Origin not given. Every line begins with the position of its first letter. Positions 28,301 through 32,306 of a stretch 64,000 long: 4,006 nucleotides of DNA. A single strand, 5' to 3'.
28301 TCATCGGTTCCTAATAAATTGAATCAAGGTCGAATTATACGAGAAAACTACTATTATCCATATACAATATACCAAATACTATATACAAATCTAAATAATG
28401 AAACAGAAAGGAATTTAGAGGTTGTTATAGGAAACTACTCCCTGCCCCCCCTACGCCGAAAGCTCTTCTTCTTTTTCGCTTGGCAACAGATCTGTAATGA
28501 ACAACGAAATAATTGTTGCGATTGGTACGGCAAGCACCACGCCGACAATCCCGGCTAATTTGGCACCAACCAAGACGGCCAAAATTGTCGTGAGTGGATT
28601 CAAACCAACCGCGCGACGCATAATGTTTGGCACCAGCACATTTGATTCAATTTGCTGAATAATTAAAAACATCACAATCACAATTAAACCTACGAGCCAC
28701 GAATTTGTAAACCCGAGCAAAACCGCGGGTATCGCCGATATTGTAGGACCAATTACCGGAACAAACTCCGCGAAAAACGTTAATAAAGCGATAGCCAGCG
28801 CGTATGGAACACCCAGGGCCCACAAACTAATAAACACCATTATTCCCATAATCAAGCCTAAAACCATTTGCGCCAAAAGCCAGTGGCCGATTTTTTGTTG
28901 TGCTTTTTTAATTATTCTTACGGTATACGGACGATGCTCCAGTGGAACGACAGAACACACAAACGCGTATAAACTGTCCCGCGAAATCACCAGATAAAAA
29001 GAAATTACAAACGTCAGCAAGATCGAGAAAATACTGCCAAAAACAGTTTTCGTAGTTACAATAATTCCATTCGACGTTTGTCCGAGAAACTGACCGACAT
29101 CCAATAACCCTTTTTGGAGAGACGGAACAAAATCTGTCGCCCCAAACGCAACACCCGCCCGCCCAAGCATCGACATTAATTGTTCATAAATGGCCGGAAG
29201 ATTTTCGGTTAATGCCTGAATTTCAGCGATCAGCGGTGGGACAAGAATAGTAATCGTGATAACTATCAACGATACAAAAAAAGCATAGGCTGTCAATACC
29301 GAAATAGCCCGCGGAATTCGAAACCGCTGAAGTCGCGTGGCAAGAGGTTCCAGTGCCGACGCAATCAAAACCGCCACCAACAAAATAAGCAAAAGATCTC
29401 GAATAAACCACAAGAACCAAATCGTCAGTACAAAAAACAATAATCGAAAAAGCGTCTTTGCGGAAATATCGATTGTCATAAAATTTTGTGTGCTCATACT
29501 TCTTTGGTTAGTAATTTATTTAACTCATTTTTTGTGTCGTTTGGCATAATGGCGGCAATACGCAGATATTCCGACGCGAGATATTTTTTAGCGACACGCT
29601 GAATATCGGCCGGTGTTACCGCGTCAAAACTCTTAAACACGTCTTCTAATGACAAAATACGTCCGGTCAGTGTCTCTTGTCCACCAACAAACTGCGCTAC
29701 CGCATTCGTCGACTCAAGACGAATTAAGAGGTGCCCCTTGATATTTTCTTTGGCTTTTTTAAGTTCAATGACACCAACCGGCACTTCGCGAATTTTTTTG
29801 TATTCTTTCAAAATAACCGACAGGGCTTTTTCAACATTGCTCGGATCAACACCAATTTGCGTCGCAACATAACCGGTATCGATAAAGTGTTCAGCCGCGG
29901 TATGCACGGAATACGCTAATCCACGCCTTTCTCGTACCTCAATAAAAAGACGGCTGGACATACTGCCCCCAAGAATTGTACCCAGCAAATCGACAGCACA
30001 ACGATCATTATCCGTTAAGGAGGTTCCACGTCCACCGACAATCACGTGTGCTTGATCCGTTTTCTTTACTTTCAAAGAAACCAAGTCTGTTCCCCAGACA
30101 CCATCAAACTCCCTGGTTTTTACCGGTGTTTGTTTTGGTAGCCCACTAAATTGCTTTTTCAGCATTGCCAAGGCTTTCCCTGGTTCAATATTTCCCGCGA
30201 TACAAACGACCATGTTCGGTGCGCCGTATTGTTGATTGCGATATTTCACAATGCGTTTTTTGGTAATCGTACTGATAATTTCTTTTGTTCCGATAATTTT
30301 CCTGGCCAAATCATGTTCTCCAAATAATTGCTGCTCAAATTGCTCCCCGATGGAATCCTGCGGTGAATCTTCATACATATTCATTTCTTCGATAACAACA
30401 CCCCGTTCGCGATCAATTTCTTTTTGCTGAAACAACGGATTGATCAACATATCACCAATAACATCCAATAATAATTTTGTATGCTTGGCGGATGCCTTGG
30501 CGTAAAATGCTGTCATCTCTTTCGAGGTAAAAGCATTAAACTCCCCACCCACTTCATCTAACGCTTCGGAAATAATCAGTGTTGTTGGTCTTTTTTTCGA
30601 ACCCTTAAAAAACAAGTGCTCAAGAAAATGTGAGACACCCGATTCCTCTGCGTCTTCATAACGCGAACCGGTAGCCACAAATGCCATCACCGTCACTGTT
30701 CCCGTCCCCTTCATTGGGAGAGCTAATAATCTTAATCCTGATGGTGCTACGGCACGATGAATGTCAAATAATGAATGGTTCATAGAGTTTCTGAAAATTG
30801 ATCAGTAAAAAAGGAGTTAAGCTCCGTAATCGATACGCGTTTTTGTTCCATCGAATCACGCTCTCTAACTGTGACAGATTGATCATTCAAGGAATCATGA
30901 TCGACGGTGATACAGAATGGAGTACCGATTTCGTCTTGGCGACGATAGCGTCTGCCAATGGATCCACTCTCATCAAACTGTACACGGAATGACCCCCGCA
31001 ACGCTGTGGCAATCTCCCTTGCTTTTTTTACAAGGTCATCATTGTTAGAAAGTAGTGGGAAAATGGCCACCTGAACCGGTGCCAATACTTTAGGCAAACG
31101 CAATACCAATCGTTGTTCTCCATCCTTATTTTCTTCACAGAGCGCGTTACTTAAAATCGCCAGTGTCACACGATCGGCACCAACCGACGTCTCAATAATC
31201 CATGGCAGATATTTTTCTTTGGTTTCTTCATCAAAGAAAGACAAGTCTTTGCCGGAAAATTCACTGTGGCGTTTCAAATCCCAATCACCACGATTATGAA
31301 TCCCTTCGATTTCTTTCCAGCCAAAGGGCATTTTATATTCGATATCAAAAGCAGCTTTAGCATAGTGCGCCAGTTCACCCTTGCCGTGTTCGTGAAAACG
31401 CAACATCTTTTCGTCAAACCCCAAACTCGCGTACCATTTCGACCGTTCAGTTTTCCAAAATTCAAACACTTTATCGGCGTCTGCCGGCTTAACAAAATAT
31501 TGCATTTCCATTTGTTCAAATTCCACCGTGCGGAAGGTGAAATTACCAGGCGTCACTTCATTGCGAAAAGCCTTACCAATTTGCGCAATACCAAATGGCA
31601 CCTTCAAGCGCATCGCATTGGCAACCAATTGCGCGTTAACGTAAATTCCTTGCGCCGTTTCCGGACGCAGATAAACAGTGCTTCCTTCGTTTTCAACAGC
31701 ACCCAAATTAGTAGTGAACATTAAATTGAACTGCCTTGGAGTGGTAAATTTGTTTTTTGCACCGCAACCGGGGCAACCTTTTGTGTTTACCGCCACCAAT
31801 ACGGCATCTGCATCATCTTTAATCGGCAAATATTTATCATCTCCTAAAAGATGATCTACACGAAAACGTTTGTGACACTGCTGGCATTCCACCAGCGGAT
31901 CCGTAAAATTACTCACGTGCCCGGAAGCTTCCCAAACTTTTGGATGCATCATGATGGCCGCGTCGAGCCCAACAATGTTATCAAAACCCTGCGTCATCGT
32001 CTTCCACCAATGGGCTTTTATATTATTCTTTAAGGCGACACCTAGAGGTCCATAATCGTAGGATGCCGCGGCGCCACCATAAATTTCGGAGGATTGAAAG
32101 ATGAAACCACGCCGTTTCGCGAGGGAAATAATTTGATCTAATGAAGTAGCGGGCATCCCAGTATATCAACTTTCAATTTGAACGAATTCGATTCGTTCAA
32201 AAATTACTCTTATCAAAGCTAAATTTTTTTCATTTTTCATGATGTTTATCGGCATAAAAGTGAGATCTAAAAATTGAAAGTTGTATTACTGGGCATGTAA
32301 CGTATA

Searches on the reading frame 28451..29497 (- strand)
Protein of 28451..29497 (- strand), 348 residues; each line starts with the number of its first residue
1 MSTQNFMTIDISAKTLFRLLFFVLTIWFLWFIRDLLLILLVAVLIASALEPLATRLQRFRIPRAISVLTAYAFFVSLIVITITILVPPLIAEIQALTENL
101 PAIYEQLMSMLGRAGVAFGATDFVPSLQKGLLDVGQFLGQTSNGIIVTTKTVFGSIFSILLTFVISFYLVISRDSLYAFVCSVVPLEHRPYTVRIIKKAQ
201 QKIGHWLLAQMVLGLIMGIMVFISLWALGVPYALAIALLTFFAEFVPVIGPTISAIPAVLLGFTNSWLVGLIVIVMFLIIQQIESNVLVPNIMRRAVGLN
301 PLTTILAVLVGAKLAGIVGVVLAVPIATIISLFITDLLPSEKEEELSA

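Call 9: search_protein_families(library=pfam, proteins=[window:28451-29497:-], max_evalue=0.01)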
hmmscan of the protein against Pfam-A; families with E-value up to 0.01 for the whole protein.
window:28451-29497:- (348 aa): 1 family
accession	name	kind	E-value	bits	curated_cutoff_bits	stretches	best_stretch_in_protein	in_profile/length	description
PF01594.21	AI-2E_transport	-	9e-65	219.4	34.3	1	19-336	5-325/327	AI-2E family transporter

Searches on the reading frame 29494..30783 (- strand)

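Call 49: search_protein_families(library=pfam, proteins=[window:29494-30783:-], max_evalue=0.001)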
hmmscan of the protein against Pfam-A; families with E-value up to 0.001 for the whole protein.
window:29494-30783:- (429 aa): 2 families
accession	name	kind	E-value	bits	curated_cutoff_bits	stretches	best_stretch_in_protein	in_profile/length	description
PF00675.25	Peptidase_M16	-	4e-38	131.1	22.3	1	27-166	10-148/149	Insulinase (Peptidase family M16)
PF05193.26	Peptidase_M16_C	-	8.5e-36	123.9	23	1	172-347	1-180/181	Peptidase M16 inactive domain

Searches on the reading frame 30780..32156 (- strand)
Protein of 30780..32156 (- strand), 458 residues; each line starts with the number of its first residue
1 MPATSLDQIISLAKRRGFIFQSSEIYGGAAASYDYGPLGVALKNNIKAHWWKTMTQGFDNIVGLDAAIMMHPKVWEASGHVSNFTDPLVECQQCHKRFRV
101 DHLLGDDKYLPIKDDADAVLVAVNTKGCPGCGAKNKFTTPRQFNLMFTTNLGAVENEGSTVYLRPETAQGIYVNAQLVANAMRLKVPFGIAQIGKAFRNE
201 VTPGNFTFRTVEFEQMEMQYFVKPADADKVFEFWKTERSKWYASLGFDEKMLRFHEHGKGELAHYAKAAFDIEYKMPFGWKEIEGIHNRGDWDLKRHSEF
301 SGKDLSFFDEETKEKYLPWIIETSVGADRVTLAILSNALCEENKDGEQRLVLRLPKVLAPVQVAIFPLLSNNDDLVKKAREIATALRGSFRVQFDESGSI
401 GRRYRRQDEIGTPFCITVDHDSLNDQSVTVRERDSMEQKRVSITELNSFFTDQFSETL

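Call 51: search_protein_families(library=pfam, proteins=[window:30780-32156:-], max_evalue=1e-8)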
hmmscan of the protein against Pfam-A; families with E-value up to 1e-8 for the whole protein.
window:30780-32156:- (458 aa): 2 families
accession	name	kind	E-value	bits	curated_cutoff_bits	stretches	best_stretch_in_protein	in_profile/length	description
PF03129.25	HGTP_anticodon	-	2.3e-22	79.4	21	1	362-450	1-91/94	Anticodon binding domain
PF00587.30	tRNA-synt_2b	-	8.3e-11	42.7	29.3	1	156-337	5-178/179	tRNA synthetase class II core domain (G, H, P, S and T)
